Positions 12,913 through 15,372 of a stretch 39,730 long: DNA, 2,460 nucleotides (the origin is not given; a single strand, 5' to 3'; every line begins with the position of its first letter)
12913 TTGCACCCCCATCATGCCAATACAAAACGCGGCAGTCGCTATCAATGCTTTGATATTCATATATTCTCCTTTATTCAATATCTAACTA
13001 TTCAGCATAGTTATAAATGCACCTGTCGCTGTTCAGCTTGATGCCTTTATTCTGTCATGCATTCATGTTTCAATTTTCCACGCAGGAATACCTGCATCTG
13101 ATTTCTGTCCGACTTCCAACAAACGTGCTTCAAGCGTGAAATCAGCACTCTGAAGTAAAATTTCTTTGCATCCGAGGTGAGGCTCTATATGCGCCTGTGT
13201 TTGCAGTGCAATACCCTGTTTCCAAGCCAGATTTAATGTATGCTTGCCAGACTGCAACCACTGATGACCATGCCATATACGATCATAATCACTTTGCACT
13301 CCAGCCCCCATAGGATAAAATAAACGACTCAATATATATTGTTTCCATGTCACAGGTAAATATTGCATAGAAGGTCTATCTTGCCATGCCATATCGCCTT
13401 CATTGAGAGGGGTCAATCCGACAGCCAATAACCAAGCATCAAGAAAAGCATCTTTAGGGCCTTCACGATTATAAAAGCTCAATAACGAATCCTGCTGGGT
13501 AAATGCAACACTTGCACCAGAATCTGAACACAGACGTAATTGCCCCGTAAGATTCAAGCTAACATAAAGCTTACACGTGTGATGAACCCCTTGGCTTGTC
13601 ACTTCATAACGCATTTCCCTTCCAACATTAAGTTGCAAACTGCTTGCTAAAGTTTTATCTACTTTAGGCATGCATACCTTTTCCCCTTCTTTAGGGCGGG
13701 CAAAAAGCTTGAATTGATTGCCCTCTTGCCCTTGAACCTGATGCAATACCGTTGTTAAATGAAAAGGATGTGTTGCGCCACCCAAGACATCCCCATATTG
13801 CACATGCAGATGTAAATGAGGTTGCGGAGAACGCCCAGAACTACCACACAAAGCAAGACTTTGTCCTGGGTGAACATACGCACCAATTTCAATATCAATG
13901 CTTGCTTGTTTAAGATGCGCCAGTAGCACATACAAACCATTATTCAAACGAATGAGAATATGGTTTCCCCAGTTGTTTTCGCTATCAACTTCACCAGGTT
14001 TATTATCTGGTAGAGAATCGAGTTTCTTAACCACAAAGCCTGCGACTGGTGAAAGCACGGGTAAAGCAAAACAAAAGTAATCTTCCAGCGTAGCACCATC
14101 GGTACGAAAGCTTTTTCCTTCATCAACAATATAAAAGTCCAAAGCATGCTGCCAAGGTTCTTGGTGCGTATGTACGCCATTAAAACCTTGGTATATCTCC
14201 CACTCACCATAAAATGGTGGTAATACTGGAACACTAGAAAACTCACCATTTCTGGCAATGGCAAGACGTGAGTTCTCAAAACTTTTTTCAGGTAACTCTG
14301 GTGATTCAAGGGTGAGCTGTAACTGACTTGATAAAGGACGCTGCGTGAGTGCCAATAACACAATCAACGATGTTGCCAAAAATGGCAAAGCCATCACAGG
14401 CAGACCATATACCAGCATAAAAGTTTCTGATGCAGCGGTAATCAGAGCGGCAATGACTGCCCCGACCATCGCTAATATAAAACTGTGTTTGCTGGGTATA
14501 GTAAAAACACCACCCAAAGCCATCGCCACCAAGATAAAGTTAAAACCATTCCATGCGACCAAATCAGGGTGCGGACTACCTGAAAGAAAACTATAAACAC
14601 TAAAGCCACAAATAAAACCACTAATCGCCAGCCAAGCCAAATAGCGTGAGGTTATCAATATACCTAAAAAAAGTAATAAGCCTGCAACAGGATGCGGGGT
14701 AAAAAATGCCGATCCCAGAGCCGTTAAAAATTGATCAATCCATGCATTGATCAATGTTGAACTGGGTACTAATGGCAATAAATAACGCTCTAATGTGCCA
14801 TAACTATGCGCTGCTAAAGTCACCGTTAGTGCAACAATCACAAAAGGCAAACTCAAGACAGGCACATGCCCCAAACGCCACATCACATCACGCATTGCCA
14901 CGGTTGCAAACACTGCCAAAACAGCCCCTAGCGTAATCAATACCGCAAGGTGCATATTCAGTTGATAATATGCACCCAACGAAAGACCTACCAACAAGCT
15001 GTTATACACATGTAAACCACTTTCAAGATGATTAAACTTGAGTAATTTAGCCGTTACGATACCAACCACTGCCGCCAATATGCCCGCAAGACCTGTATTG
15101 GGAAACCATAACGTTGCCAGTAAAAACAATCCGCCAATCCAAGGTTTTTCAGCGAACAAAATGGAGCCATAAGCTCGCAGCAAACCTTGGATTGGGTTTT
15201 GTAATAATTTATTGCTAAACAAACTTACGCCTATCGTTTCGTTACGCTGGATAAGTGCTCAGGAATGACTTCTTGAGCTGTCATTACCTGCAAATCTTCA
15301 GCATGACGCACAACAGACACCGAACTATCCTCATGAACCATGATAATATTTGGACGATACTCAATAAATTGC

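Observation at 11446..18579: Unassigned six-gene operon: TetR::PqqD - ATP-grasp - PLP decarboxylase - urea-transporter::M23 - beta-barrel OMP - TPR protein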

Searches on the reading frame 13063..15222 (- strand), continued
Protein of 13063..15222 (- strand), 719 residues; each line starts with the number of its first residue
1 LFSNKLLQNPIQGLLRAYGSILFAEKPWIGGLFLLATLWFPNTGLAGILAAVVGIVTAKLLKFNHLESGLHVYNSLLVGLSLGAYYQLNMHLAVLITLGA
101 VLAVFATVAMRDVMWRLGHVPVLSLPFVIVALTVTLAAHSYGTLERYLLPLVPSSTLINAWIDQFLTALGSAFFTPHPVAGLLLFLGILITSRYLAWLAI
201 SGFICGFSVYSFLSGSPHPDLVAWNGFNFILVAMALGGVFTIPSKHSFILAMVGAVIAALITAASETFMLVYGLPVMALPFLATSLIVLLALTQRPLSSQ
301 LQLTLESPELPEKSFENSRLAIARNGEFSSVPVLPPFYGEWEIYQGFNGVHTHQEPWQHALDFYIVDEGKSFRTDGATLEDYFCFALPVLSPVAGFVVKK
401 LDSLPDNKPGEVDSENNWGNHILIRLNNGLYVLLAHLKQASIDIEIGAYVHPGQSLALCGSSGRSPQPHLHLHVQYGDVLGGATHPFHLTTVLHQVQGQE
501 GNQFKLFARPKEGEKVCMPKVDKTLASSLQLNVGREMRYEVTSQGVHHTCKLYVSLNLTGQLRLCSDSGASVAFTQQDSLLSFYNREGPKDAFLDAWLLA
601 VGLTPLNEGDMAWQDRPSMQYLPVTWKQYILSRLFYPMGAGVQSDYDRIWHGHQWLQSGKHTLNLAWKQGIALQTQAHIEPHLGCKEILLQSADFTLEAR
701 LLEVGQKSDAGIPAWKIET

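Call 39: predict_structure(alignment_id=A1)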
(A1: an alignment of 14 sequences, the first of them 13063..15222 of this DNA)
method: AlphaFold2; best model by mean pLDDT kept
length: 719 residues; sequences in the alignment: 14
mean_pLDDT: 82.4   pTM: 0.77
mean pLDDT of the five models: 82.4, 80.4, 76.8, 76.3, 76.2
residues with pLDDT >= 90: 230; 70-90: 371; 50-70: 96; < 50: 22
segments of 3 or more residues with pLDDT < 50: 1-4, 115-122, 148-153, 298-301
pLDDT, mean of each block of 10 residues (from residue 1): 51 69 66 77 87 86 68 83 81 89 84 49 69 76 59 61 84 77 86 89 89 66 75 86 86 89 73 63 80 61 61 85 79 86 76 79 75 68 86 95 90 88 93 95 95 92 84 91 90 82 86 87 92 94 93 88 94 89 89 95 89 91 87 85 94 93 79 95 94 92 91 88
secondary structure, 60 per line:
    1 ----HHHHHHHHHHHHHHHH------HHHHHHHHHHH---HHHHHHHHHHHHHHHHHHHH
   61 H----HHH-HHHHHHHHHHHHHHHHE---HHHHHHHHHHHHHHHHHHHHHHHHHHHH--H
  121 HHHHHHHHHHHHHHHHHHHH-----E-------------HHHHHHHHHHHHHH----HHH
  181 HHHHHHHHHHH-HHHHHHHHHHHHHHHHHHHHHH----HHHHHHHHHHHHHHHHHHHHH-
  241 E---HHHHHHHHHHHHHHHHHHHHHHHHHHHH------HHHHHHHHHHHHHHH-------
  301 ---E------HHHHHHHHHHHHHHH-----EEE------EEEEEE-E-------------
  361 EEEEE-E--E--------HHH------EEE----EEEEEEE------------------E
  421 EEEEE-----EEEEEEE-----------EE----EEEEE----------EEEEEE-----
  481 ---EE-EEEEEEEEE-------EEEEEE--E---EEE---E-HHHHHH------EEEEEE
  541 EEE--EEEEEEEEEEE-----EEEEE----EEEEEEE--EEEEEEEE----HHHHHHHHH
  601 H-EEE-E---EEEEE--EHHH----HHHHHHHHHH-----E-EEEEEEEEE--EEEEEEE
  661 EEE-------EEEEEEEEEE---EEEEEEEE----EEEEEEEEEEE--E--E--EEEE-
elements in order (helices of 4 or more, strands of 3 or more residues): H5-20 H27-37 H41-61 H70-85 H90-117 H120-140 H160-173 H178-191 H193-214 H219-239 H245-272 H279-293 H311-325 E331-333 E340-345 E361-365 E388-390 E395-401 E420-425 E431-437 E455-459 E470-475 E487-495 E503-508 E515-517 H523-528 E535-543 E546-556 E562-566 E571-577 E580-587 H592-601 E603-605 E611-615 H626-635 E643-651 E654-663 E671-680 E684-691 E696-706 E715-718

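Call 43: fold_search(model_id=the predicted structure, library=pdb)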
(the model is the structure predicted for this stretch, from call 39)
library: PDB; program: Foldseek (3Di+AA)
matches with E <= 10: 617; with E <= 0.001: 58
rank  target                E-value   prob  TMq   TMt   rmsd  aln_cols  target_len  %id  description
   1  9j22_A                7.2e-13  1.00  0.39  0.78   4.4       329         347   24  structure of human urea transport protein slc14A1 with urea (released 2025-09-03)
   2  4ezc_B                1.1e-12  1.00  0.39  0.78   4.6       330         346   25  Crystal Structure of the UT-B Urea Transporter from Bos Taurus (released 2012-06-27)
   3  4ezc_A                1.2e-12  1.00  0.38  0.77   4.4       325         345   26  Crystal Structure of the UT-B Urea Transporter from Bos Taurus (released 2012-06-27)
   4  8xde_A                1.6e-12  1.00  0.39  0.78   4.5       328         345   24  Cryo-EM structure of human urea transporter A3. (released 2024-12-04)
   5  3k3f                  1.7e-12  1.00  0.39  0.81   5.2       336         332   21  Crystal Structure of the Urea Transporter from Desulfovibrio Vulgaris (released 2009-11-17)
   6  8xd9_A                1.7e-12  1.00  0.38  0.79   4.5       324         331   24  Cryo-EM structure of human urea transporter A2. (released 2024-12-04)
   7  8blp_A                1.8e-12  1.00  0.39  0.76   4.4       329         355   24  Human Urea Transporter UT-B/UT1 in Complex with Inhibitor UTBinh-14 (released 2023-10-04)
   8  8xdf_A                2.4e-12  1.00  0.39  0.77   4.4       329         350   24  Cryo-EM structure of human urea transporter B. (released 2024-12-04)
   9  3me1_A                3.9e-12  1.00  0.39  0.84   4.7       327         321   22  Crystal Structure of the Desulfovibro vulgaris Urea Transporter in the P3(1) Space Group at 3.86 (released 2011-01-19)
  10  3me1_B                4.3e-12  1.00  0.39  0.83   4.7       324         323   21  Crystal Structure of the Desulfovibro vulgaris Urea Transporter in the P3(1) Space Group at 3.86 (released 2011-01-19)
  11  6qd5                  4.7e-12  1.00  0.39  0.76   4.5       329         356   24  X-ray Structure of the Human Urea Channel SLC14A1/UT1 (released 2019-01-09)
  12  8blo_A                4.7e-12  1.00  0.38  0.75   5.1       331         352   26  Human Urea Transporter UT-A (N-Terminal Domain Model) (released 2023-10-04)
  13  3k3g                  4.7e-12  1.00  0.39  0.80   5.3       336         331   21  Crystal Structure of the Urea Transporter from Desulfovibrio Vulgaris Bound to 1,3-dimethylurea (released 2009-11-17)
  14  8xd7_A                6.3e-12  1.00  0.38  0.80   5.1       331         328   24  Cryo-EM structure of inhibitor 25a bound human urea transporter A2. (released 2024-12-04)
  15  3m6e                  8.7e-12  1.00  0.39  0.80   5.2       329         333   21  F80A mutant of the Urea Transporter from Desulfovibrio Vulgaris (released 2010-08-04)
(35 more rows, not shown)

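Call 56: search_protein_families(library=padloc, proteins=[window:13063-15222:-], max_evalue=0.01)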
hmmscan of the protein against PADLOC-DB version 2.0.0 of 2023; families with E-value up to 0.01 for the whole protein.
window:13063-15222:- (719 aa): 0 families

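Call 70: search_dna_similar(query=window:13063-15222:-, collection=plasmids, mode=protein, max_rows=10)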
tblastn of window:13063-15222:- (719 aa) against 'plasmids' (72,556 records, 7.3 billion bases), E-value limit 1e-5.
Records with a match: 57; places in all: 58; records where one place covers at least 80% of the query: 0.
Best place of each record, by identity: <60% 57.
By first word of the organism name: Streptomyces 9; Ensifer 7; Bacillus 5; Mesorhizobium 4; Shinella 3; Haloferax 3; Listeria 3; Priestia 2; Halocatena 2; Clostridium 2; and 17 more.
By predicted mobility (MOB-suite, as given by PLSDB): non-mobilizable 47; mobilizable 5; conjugative 5.
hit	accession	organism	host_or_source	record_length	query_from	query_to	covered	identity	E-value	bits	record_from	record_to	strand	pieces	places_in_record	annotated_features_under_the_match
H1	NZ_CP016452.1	Sinorhizobium sp. RAC02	Microbial isolate,Algal phycosphere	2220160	15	325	43%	26.9%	5e-11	74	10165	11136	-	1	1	none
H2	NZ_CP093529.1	Shinella zoogloeoides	-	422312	1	290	40%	27.8%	2e-14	86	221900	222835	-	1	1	urea transporter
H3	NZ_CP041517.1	Priestia aryabhattai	cell culture,soil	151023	4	296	41%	27.0%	7e-18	97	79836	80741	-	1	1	urea transporter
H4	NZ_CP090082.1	Bacillus cereus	cell culture,Contaminated soil sample ...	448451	15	328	44%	24.9%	8e-7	61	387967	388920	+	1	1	urea transporter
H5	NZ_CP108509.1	Streptomyces sp. NBC_01237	-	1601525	15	296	39%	27.3%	1e-7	63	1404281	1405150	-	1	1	none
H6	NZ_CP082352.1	Providencia rettgeri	soil suspension,soil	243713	11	285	38%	27.2%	1e-17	96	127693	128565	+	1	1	yut: urea transporter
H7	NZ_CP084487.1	Ensifer adhaerens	cellculture,soil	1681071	351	588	33%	30.9%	8e-15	87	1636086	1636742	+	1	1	none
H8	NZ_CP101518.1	Ensifer adhaerens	cell cuture,rhizosphere soil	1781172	351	588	33%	30.9%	8e-15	87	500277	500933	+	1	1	none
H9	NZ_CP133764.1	Peribacillus sp. R9-11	sediment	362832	15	296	39%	25.9%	4e-7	62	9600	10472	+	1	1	urea transporter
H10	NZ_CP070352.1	Ensifer sp. PDNC004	cell culture,Plastic debris in ...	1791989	351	588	33%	30.5%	5e-15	87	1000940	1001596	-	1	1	none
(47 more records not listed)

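Call 71: get_annotated_region(hit=H7, flank=9000)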
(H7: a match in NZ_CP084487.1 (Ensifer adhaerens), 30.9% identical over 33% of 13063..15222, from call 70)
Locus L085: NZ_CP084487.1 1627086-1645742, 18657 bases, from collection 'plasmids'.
description: Ensifer adhaerens strain E-60 plasmid p-1, complete sequence
organism: Ensifer adhaerens (NCBI taxid 106592)
taxonomy: Bacteria; Pseudomonadota; Alphaproteobacteria; Hyphomicrobiales; Rhizobiaceae; Ensifer; Ensifer adhaerens
host: -; source: cellculture,soil; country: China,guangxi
typing (MOB-suite, as given by PLSDB): non-mobilizable
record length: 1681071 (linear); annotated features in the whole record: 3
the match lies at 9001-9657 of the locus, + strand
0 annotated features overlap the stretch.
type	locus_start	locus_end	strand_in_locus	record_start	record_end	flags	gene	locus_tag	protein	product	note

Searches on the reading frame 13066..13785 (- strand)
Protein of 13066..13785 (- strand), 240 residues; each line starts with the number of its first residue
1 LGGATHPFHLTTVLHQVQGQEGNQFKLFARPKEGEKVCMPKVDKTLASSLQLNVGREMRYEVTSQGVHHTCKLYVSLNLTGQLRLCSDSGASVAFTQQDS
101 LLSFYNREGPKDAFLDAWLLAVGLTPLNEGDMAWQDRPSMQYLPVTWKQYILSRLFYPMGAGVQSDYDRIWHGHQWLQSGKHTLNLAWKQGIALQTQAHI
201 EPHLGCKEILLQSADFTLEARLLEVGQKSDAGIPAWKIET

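Call 53: search_protein_representatives(protein=window:13066-13785:-)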
Query: 240 residues. Proteins with E-value up to 0.001 (for the whole library): 135; up to 1e-10: 112; up to 1e-30: 33. The best 135 are listed.
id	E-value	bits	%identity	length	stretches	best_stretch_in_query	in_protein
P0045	4.2e-75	268.5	53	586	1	1-238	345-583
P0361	7.8e-53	195.6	85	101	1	140-240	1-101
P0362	6.6e-50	186.0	41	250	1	1-238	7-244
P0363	1.0e-43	165.7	41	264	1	1-237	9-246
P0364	3.2e-43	164.1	40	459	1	1-239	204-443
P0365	3.4e-42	160.7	43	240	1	24-237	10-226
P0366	3.9e-41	157.3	37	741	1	1-235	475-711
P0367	4.5e-40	153.8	40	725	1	1-236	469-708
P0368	1.2e-39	152.4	41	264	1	1-237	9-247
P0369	1.5e-38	148.7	40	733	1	1-236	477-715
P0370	2.8e-38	147.9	38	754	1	1-239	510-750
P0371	7.0e-38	146.6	41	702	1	2-211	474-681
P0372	2.7e-37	144.7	39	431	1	1-221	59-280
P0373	3.4e-37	144.3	38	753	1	1-236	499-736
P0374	2.2e-36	141.7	38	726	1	1-240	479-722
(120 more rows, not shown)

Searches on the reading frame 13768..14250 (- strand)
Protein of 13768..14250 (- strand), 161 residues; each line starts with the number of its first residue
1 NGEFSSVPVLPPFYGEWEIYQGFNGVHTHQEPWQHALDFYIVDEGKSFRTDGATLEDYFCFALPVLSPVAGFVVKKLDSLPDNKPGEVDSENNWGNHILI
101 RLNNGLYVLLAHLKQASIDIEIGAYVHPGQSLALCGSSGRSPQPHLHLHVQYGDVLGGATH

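Call 82: search_solved_structures(query=window:13768-14250:-, max_evalue=0.05, show_alignments=4)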
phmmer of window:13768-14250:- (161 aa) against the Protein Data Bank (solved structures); distinct sequences matched with E-value up to 0.05: 25.
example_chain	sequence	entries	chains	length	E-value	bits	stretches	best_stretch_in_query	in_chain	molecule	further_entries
6jmx_A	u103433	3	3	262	0.00013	25.3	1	95-153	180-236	Peptidase M23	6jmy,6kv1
9m7n_A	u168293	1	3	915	0.00021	24.6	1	89-155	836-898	Gp16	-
3slu_A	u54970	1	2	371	0.00023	24.5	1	92-150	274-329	M23 peptidase domain protein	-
6muk_A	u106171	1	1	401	0.00026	24.3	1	92-150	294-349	Peptidase M23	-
9gy1_A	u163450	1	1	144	0.00043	23.6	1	91-153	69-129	Peptidase, M23 family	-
4qp5_A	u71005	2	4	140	0.00076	22.8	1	93-149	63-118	Lysostaphin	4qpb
4rny_A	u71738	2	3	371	0.00088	22.6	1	78-150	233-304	Conserved hypothetical secreted protein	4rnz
6jn7_A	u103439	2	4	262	0.00092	22.5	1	95-153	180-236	Peptidase M23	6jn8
2gu1_A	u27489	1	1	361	0.002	21.4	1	92-150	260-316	Zinc peptidase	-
5nmy_A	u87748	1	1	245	0.0022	21.3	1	93-149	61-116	Lysostaphin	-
4lxc_A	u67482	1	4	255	0.0024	21.2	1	93-149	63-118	Lysostaphin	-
6jn1_A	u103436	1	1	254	0.003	20.9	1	95-152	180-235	Peptidase M23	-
6jn0_A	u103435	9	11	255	0.0031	20.8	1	95-152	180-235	Peptidase M23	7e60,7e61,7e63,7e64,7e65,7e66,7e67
6jmz_A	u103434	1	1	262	0.0032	20.8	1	95-152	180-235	Peptidase M23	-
5kvp_A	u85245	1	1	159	0.0042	20.4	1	94-149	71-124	Zoocin A endopeptidase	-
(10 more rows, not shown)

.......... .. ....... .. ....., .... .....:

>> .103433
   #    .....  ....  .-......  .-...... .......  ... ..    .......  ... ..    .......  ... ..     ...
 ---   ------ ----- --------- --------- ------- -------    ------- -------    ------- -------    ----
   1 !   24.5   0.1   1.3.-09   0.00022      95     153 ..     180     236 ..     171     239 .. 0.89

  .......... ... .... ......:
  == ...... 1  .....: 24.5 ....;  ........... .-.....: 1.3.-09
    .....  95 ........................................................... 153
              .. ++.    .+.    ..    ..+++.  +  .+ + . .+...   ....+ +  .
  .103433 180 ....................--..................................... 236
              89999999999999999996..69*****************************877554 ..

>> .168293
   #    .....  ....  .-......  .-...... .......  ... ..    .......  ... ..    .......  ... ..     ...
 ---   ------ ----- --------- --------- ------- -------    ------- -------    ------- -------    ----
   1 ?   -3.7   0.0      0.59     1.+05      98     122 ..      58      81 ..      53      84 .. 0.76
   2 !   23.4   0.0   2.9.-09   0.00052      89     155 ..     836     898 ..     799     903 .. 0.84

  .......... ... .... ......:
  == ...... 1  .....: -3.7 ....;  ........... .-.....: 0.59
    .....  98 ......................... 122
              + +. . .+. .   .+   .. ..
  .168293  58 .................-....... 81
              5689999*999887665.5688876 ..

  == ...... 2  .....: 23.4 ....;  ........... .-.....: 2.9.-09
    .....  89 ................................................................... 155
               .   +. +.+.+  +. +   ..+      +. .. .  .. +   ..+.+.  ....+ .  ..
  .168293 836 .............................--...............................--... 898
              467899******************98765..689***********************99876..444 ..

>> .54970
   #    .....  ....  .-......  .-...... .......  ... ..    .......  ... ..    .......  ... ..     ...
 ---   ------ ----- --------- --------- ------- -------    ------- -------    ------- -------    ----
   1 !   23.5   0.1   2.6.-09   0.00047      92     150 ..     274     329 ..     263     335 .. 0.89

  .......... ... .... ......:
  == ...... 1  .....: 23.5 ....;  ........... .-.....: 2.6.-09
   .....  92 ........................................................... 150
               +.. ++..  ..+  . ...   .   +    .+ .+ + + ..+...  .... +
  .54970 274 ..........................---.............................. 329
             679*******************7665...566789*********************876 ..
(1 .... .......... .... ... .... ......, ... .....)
